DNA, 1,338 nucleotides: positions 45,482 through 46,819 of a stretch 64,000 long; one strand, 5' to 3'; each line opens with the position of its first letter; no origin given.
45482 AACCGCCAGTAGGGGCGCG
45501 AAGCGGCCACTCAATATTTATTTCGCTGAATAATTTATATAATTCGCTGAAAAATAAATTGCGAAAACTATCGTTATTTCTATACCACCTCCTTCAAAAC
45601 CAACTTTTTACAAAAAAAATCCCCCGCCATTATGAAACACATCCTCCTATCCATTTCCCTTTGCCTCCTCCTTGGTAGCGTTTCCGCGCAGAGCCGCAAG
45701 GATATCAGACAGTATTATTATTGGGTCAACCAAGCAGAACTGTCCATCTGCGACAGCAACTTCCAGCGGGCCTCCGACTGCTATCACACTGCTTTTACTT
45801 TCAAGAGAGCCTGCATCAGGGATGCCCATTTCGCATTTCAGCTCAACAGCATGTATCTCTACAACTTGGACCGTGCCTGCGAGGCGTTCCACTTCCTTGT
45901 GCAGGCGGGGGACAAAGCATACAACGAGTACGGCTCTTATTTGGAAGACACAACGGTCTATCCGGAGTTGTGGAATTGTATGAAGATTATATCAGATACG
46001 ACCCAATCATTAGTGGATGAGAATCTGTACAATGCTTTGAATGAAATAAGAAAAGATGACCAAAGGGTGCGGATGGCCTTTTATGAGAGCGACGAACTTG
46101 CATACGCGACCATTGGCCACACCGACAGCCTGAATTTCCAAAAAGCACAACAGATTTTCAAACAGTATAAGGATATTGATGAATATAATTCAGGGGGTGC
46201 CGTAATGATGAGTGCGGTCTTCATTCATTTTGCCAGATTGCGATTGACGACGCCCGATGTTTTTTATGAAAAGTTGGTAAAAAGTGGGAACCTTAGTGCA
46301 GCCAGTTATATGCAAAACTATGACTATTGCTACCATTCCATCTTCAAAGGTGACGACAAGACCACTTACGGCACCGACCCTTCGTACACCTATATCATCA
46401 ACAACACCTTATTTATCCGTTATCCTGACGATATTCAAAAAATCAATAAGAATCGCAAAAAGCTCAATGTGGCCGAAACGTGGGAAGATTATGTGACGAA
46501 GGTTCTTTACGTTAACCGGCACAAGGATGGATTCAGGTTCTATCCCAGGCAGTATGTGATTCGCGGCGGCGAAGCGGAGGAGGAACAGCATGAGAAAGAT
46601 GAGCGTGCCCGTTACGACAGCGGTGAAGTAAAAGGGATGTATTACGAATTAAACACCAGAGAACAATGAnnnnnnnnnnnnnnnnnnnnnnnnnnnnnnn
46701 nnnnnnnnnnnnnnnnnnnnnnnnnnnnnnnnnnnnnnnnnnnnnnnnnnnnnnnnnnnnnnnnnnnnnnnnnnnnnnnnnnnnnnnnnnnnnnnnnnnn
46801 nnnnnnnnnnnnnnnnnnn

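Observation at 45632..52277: Candidate undescribed system: tandem array of secreted two-gene modules (345-aa unknown protein plus FGE-like lectin-fold protein)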

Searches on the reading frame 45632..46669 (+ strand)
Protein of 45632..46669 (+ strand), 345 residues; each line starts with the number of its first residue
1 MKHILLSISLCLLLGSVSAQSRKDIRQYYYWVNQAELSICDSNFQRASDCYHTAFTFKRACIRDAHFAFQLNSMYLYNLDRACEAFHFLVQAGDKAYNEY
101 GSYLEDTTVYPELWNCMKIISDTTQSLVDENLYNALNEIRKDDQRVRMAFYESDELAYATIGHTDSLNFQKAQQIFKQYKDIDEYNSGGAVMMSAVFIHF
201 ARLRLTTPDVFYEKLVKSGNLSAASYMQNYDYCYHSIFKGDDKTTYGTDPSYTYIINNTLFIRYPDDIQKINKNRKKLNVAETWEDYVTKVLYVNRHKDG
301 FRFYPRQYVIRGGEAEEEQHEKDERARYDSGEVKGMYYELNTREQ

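Call 3: search_protein_families(library=pfam, proteins=[window:45632-46669:+], max_evalue=1)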
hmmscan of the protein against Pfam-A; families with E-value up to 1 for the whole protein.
window:45632-46669:+ (345 aa): 0 families

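Call 4: search_protein_families(library=ncbifam, proteins=[window:45632-46669:+], max_evalue=1)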
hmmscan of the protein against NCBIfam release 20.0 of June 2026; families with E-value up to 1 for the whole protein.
window:45632-46669:+ (345 aa): 2 families
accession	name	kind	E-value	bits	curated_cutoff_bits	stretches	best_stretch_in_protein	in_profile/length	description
NF005642.0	PRK07405.1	subfamily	0.025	13.7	524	1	79-175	206-297/318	RNA polymerase sigma factor SigD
NF004615.0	PRK05949.1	subfamily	0.035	13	530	1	88-178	224-309/327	RNA polymerase sigma factor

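Call 6: find_encoding_contigs(protein=window:45632-46669:+, flank=10000, max_places=10)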
Protein window:45632-46669:+ (345 aa): 1 contig read that carries it; 1 place shown.
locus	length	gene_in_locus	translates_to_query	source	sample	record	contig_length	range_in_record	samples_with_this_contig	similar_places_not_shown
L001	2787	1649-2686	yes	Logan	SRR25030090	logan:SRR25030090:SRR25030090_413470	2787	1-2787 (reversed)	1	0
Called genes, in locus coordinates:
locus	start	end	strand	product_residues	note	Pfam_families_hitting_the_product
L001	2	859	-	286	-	?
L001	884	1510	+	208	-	PF13353:Fer4_12 (weak), PF04055:Radical_SAM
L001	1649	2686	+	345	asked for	-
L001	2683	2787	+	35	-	?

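Call 7: find_homologous_proteins(query=window:45632-46669:+, max_evalue=0.001)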
Query window:45632-46669:+ (345 aa): 29 proteins with E <= 0.001 among 749 candidates.
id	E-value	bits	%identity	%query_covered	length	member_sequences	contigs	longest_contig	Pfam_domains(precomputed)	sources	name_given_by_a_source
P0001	1.8e-233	792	100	100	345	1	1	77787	-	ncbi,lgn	-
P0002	5.3e-187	639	81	99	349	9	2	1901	-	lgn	-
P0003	2.0e-174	598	76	100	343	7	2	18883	-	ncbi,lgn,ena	-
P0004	2.4e-174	598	76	99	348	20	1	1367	-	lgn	-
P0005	3.4e-163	561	73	98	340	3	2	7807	-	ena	-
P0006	3.0e-159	548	71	95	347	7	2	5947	-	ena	-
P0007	1.6e-155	536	69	100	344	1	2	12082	-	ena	-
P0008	9.7e-154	530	68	99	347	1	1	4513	-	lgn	-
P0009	1.9e-153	529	69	99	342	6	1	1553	-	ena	-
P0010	5.6e-153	527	70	96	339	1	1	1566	-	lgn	-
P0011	4.1e-149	515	66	99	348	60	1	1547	-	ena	-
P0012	3.6e-108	380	84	57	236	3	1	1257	-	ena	-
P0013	2.8e-68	249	41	94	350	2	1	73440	-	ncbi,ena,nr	ncbi:MAG: hypothetical protein IJU33_06580 [Bacteroidales bacterium]|nr:hypothetical protein [Bacter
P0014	1.6e-66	243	40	99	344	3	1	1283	-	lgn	-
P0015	4.2e-65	238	40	99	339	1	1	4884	-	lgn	-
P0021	2.7e-45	173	35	99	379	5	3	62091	-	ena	-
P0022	6.9e-44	169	34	91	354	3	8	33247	-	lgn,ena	-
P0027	1.4e-33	135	29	100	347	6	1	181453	-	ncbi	-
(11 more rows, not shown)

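Call 8: find_encoding_contigs(protein=P0013, flank=10000, max_places=3)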
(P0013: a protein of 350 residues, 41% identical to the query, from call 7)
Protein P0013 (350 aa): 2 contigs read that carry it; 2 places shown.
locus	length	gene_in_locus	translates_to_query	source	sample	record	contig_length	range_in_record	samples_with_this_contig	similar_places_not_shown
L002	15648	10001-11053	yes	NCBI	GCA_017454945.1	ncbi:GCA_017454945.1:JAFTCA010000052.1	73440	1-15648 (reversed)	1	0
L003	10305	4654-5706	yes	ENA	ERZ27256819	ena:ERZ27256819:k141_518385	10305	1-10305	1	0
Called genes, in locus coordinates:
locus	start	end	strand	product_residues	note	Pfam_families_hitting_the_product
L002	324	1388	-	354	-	PF00106:adh_short (faint), PF01073:3Beta_HSD, PF01370:Epimerase, PF02719:Polysacc_synt_2, PF04321:RmlD_sub_bind, PF16363:GDP_Man_Dehyd, PF07993:NAD_binding_4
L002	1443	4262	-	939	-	PF00005:ABC_tran (faint), PF03193:RsgA_GTPase (faint), PF13191:AAA_16 (faint), PF13304:AAA_21 (faint), PF13555:AAA_29 (faint), PF17760:UvrA_inter, PF17755:UvrA_DNA-bind (weak), PF02463:SMC_N (weak), +1 more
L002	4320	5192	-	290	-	PF01555:N6_N4_Mtase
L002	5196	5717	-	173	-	-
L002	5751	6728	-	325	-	PF02086:MethyltransfD12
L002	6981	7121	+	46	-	-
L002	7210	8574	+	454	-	PF00152:tRNA-synt_2 (faint), PF13393:tRNA-synt_His, PF00587:tRNA-synt_2b, PF03129:HGTP_anticodon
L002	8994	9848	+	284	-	PF10543:ORF6N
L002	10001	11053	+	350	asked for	-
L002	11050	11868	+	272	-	PF03781:FGE-sulfatase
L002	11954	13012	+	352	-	-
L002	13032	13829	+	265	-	PF03781:FGE-sulfatase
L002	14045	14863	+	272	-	-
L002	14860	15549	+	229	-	PF16286:DUF4932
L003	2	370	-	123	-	?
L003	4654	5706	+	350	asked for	-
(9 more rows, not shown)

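Call 9: find_encoding_contigs(protein=P0027, flank=10000, max_places=3)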
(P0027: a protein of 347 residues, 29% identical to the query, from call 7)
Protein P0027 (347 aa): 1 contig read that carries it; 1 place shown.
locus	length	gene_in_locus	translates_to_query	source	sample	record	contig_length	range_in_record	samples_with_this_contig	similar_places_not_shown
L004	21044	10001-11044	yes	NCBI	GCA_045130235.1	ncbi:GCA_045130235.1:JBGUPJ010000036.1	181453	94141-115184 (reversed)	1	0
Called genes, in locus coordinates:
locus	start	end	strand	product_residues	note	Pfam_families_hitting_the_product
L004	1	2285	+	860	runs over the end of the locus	PF00515:TPR_1 (faint), PF07719:TPR_2 (faint), PF13181:TPR_8 (faint), PF13424:TPR_12 (faint), PF07676:PD40 (faint), PF13620:CarboxypepD_reg, PF00691:OmpA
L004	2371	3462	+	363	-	PF07075:NamZ_N, PF20732:NamZ_C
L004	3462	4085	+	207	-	PF01569:PAP2, PF14378:PAP2_3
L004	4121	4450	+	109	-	-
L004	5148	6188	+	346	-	-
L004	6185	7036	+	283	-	PF03781:FGE-sulfatase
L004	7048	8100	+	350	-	-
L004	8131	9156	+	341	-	-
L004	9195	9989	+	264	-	PF03781:FGE-sulfatase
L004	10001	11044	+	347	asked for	-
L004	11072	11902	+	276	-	PF03781:FGE-sulfatase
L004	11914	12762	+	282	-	-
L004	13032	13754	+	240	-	-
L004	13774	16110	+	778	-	PF13620:CarboxypepD_reg, PF13715:CarbopepD_reg_2, PF07715:Plug (weak), PF00593:TonB_dep_Rec_b-barrel, PF14905:OMP_b-brl_3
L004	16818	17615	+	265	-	PF20329:DUF6624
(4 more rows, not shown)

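Call 10: find_encoding_contigs(protein=P0021, flank=10000, max_places=3)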
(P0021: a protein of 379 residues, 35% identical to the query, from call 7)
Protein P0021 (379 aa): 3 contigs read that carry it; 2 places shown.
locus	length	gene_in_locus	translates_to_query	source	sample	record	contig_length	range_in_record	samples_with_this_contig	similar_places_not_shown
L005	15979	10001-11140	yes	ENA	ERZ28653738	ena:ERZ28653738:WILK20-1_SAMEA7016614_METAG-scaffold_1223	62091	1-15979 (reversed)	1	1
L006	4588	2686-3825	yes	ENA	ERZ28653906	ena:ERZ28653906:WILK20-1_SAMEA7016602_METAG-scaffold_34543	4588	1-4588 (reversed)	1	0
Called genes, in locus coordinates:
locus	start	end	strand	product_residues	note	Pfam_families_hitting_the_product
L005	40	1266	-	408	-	PF06689:zf-C4_ClpX (weak), PF00493:MCM (weak), PF01078:Mg_chelatase (faint), PF00004:AAA, PF07724:AAA_2, PF07728:AAA_5 (weak), PF10431:ClpB_D2-small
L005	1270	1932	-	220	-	PF00574:CLP_protease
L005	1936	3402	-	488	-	PF05697:Trigger_N, PF28537:FKBP-like_TF, PF28539:TF_C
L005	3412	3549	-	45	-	-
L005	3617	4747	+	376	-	-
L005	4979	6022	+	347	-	-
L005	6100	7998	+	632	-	PF04542:Sigma70_r2, PF08281:Sigma70_r4_2, PF10988:DUF2807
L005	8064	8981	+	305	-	-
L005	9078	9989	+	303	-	-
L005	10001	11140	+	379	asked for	-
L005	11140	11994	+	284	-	PF03781:FGE-sulfatase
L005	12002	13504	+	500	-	PF13205:Big_5 (faint), PF16286:DUF4932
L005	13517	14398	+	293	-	PF20329:DUF6624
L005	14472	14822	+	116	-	-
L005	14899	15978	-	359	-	?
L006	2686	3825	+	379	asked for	-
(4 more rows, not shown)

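Call 24: find_encoding_contigs(protein=P0022, flank=10000, max_places=4)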
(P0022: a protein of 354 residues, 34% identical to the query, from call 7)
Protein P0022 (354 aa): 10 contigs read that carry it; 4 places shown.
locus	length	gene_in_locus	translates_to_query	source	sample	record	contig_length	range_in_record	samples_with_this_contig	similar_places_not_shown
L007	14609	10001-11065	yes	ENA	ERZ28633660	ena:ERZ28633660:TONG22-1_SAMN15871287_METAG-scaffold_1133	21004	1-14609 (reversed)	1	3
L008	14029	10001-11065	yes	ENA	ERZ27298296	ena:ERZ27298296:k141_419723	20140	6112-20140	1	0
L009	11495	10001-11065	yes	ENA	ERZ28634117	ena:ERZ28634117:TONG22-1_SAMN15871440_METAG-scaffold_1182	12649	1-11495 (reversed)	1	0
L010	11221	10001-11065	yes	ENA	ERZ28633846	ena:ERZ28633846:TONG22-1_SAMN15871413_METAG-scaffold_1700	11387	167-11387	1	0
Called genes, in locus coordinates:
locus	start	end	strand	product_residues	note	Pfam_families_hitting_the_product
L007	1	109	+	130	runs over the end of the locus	PF00293:NUDIX, PF14815:NUDIX_4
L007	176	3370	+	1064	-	PF00246:Peptidase_M14, PF13620:CarboxypepD_reg (weak), PF19081:Ig_7 (weak), PF18962:Por_Secre_tail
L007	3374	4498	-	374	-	PF04397:LytTR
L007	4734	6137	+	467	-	PF13573:SprB (weak), PF18962:Por_Secre_tail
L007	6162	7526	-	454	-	PF13173:AAA_14, PF13635:DUF4143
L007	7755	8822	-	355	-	PF04397:LytTR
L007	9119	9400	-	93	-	-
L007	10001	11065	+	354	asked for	-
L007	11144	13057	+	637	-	PF04542:Sigma70_r2, PF08281:Sigma70_r4_2, PF10988:DUF2807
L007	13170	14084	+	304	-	PF03781:FGE-sulfatase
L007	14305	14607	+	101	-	?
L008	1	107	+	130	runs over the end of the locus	PF00293:NUDIX, PF14815:NUDIX_4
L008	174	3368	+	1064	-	PF00246:Peptidase_M14, PF13620:CarboxypepD_reg (weak), PF19081:Ig_7 (weak), PF18962:Por_Secre_tail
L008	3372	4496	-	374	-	PF04397:LytTR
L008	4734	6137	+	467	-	PF13573:SprB (weak), PF18962:Por_Secre_tail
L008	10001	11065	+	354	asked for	-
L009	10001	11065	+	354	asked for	-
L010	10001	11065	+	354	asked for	-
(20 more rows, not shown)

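Call 25: find_encoding_contigs(protein=P0003, flank=10000, max_places=3)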
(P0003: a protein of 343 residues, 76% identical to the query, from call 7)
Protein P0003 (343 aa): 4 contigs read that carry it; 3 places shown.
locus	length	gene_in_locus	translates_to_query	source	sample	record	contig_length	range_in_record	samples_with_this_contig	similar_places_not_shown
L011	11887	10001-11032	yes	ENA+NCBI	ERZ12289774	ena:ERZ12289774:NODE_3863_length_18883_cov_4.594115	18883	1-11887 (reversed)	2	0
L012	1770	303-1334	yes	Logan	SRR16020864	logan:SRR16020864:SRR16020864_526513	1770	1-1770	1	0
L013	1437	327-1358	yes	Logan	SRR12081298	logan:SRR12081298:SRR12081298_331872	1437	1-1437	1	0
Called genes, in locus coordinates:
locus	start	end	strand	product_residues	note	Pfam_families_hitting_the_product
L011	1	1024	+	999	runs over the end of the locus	PF07549:Sec_GG (faint), PF21760:SecD_1st, PF22599:SecDF_P1_head, PF00873:ACR_tran, PF02355:SecD_SecF_C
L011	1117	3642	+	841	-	PF00515:TPR_1 (faint), PF07719:TPR_2 (faint), PF13181:TPR_8 (faint), PF13424:TPR_12 (faint), PF13428:TPR_14 (faint), PF13432:TPR_16 (faint), PF13620:CarboxypepD_reg, PF00691:OmpA, +1 more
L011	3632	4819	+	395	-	PF07075:NamZ_N, PF20732:NamZ_C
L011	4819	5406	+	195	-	PF14378:PAP2_3 (weak), PF01569:PAP2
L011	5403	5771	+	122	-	-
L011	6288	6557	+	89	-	-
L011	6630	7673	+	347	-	-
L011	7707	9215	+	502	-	PF16286:DUF4932, PF13205:Big_5 (weak)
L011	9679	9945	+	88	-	-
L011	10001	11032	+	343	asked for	-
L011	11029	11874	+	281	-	PF03781:FGE-sulfatase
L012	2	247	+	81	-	?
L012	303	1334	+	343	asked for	-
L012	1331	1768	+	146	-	?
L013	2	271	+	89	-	?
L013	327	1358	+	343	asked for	-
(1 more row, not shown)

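Call 26: predict_structure(alignment_id=A1)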
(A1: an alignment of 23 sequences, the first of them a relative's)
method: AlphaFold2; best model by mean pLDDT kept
length: 345 residues; sequences in the alignment: 23
mean_pLDDT: 88.8   pTM: 0.85
mean pLDDT of the five models: 88.8, 88.4, 88.1, 84.8, 82.2
residues with pLDDT >= 90: 231; 70-90: 92; 50-70: 16; < 50: 6
segments of 3 or more residues with pLDDT < 50: 16-19
pLDDT, mean of each block of 10 residues (from residue 1): 71 55 91 97 97 96 94 94 97 88 78 94 96 96 94 94 95 93 91 88 87 91 91 76 81 90 92 94 95 84 84 86 95 92 53
secondary structure, 60 per line:
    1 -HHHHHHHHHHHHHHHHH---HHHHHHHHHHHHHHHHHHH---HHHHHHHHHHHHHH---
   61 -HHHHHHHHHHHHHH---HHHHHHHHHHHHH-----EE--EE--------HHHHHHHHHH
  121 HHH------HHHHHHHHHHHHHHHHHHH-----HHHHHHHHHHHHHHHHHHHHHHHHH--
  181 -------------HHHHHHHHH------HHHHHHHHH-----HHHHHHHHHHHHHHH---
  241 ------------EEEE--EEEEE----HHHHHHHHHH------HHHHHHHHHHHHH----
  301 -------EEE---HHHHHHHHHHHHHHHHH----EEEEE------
elements in order: H2-18 H22-40 H44-57 H62-75 H79-91 H111-123 H130-148 H154-178 H194-202 H209-217 H223-237 E253-256 E259-263 H268-277 H284-296 E308-310 H314-330 E335-339

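Call 28: search_protein_representatives(alignment_id=A1)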
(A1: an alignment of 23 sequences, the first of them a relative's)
Query: 23 sequences, 346 profile positions. Proteins with E-value up to 0.001 (for the whole library): 1197; up to 1e-10: 464; up to 1e-30: 54. The best 150 are listed.
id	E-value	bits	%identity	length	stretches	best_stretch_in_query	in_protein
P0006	3.1e-145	500.4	-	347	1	1-344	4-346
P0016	2.3e-144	497.5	-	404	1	1-342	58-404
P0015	1.0e-135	469.1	-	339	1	1-342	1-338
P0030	1.3e-102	360.2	-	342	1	1-341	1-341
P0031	1.2e-101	357.1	-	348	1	2-342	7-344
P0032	4.3e-96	338.8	-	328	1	17-341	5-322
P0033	1.9e-94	333.4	-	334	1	2-338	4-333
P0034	9.5e-89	314.6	-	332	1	18-342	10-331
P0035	9.4e-86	304.8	-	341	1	1-342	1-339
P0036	1.1e-83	298.0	-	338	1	6-341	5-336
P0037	1.8e-82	294.0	-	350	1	1-343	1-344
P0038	2.5e-80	286.9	-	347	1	2-344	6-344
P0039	1.4e-79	284.5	-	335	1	1-340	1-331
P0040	3.9e-73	263.3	-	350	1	5-342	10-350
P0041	1.1e-71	258.5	-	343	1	4-344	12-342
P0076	6.0e-33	131.1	-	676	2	8-304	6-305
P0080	7.9e-30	120.9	-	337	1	19-308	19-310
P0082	1.2e-27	113.7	-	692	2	7-313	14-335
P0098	1.2e-22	97.3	-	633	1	25-309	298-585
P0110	3.8e-21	92.3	-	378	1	1-318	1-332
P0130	3.1e-19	86.0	-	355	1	1-320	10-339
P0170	5.0e-17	78.8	-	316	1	4-308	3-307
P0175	6.2e-17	78.5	-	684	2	21-312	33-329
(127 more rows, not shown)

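Call 29: fold_search(model_id=the predicted structure, library=pdb)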
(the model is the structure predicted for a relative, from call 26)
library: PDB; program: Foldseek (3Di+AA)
matches with E <= 10: 586; with E <= 0.001: 0
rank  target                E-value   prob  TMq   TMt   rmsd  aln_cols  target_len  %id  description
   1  9ijj_l                1.1e-01  0.28  0.18  0.08  18.2       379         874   10  In situ structure of the central apparatus in mouse sperm axoneme. (released 2025-06-04)
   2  6pyz_A                1.4e-01  0.14  0.15  0.15  23.9       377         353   10  Crystal Structure of human Tryptophan 2,3-dioxygenase in complex with PF-06840003 in Active Site (released 2020-01-01)
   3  6qdl                  1.6e-01  0.44  0.18  0.08  18.4       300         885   11  Molecular features of the UNC-45 chaperone critical for binding and folding muscle myosin (released 2019-10-30)
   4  8vtq_A                2.3e-01  0.11  0.13  0.13  20.9       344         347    9  Crystal Structure of human Tryptophan 2,3-dioxygenase in complex with PPN3 inhibitor (released 2024-08-21)
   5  3zc1_D                2.5e-01  0.57  0.17  0.28  16.3       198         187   12  Crystal structure of AfC3PO (released 2013-01-23)
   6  6eou                  2.5e-01  0.33  0.16  0.16  18.8       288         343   11  O-GlcNAc transferase TPR domain with the intellectual disability associated mutation L254F (released 2018-05-09)
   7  8qv7_A                2.6e-01  0.07  0.10  0.11  22.0       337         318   10  Crystal structure of human TDO with alpha-methyl-L-tryptophan (released 2024-01-17)
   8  9ezj_B                3.1e-01  0.07  0.10  0.11  21.4       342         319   11  Apo human TDO in complex with a bound inhibitor (Cpd-4) (released 2024-06-05)
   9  9ijj_k                3.6e-01  0.20  0.19  0.09  17.8       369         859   10  In situ structure of the central apparatus in mouse sperm axoneme. (released 2025-06-04)
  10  6ud5_C                3.6e-01  0.08  0.14  0.14  22.6       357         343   10  Crystal structure of human tryptophan 2,3-dioxygenase in complex with carbon monoxide and tryptophan (released 2021-02-03)
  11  3zhe_D                4.0e-01  0.41  0.17  0.15  15.3       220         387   11  Structure of the C. elegans SMG5-SMG7 complex (released 2013-02-06)
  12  9ca3_B                4.5e-01  0.11  0.09  0.12  22.3       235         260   11  Crystal structure of MarE C280S in complex with cyanide bound heme and its native substrate, beta-methyl-L-tryptophan (released 2025-04-02)
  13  8vtq_C                4.5e-01  0.10  0.13  0.13  18.4       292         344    8  Crystal Structure of human Tryptophan 2,3-dioxygenase in complex with PPN3 inhibitor (released 2024-08-21)
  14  9ezj_D                4.5e-01  0.06  0.11  0.11  21.1       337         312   11  Apo human TDO in complex with a bound inhibitor (Cpd-4) (released 2024-06-05)
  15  9qhb                  5.0e-01  0.23  0.17  0.21  18.0       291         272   14  Crystal structure of 16-repeat CTPR protein with eliminated coordination sites (released 2025-10-22)
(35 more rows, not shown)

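Call 31: search_protein_families(library=pfam, alignment_id=A2, max_evalue=0.01)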
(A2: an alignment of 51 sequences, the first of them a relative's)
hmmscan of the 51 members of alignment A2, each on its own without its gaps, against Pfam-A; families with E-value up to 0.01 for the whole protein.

A. member 1, P0001 (345 aa): 0 families

B. families by the number of members that match (of 51 scanned): 8 families
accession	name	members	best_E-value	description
PF07719.23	TPR_2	2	1.4e-05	Tetratricopeptide repeat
PF20329.3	DUF6624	2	0.00016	Family of unknown function (DUF6624)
PF00515.34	TPR_1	1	0.0049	Tetratricopeptide repeat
PF08542.16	Rep_fac_C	1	0.0056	Replication factor C C-terminal domain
PF07978.19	NIPSNAP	1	0.0064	NIPSNAP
PF08724.16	Rep_N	1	0.0068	Rep protein catalytic domain like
PF13174.12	TPR_6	1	0.0076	Tetratricopeptide repeat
PF24578.1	CSPP1_C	1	0.008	Centrosome and spindle pole-associated protein 1, C-terminal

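Call 34: fold_search(model_id=the predicted structure, library=viral)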
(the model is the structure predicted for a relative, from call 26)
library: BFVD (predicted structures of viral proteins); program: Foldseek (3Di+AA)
matches with E <= 10: 99; with E <= 0.001: 0
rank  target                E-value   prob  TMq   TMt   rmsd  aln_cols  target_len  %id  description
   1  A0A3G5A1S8            4.8e-01  0.14  0.16  0.15  19.6       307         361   11  Sel1 repeat family protein [Harvfovirus sp.]
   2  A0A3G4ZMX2            1.0e+00  0.14  0.19  0.09  16.8       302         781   10  RING-type domain-containing protein [Terrestrivirus sp.]
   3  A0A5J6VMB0            1.2e+00  0.18  0.17  0.29  19.4       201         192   13  Uncharacterized protein [Megaviridae environmental sample]
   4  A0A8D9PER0            1.3e+00  0.04  0.10  0.12  22.6       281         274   10  Uncharacterized protein [Bacteriophage sp.]
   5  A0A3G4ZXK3            1.5e+00  0.04  0.12  0.07  24.4       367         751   11  Cullin 3B [Faunusvirus sp.]
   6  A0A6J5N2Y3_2          1.9e+00  0.05  0.15  0.07  23.3       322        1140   11  Phage head morphogenesis domain containing protein [uncultured Caudovirales phage]
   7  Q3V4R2                1.9e+00  0.04  0.14  0.06  32.7       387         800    8  Structural protein ORF800 [Acidianus two-tailed virus]
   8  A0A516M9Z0            1.9e+00  0.03  0.11  0.09  17.9       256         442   12  (no name in the UniProt tables at hand)
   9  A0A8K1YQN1            2.2e+00  0.05  0.12  0.14  18.8       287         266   10  Uncharacterized protein [Xiangshan orthomyxo-like virus]
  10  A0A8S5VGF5            2.2e+00  0.03  0.12  0.10  22.8       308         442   14  Uncharacterized protein [Myoviridae sp. ctkfK18]
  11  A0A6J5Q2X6            2.2e+00  0.02  0.09  0.11  39.7       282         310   14  Intramolecular chaperone auto-processing domain containing protein [uncultured Caudovirales phage]
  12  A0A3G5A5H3            2.3e+00  0.06  0.13  0.11  20.0       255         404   15  Uncharacterized protein [Harvfovirus sp.]
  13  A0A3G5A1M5            2.4e+00  0.03  0.14  0.13  23.4       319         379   10  Fatty acyl delta4 desaturase [Harvfovirus sp.]
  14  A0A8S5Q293            2.6e+00  0.04  0.11  0.08  19.4       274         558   12  ABC-type multidrug transport system, ATPase and permease component [Myoviridae sp. ctMYT7]
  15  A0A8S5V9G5            2.8e+00  0.03  0.11  0.07  29.0       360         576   12  Uncharacterized protein [Siphoviridae sp. ct6rT12]
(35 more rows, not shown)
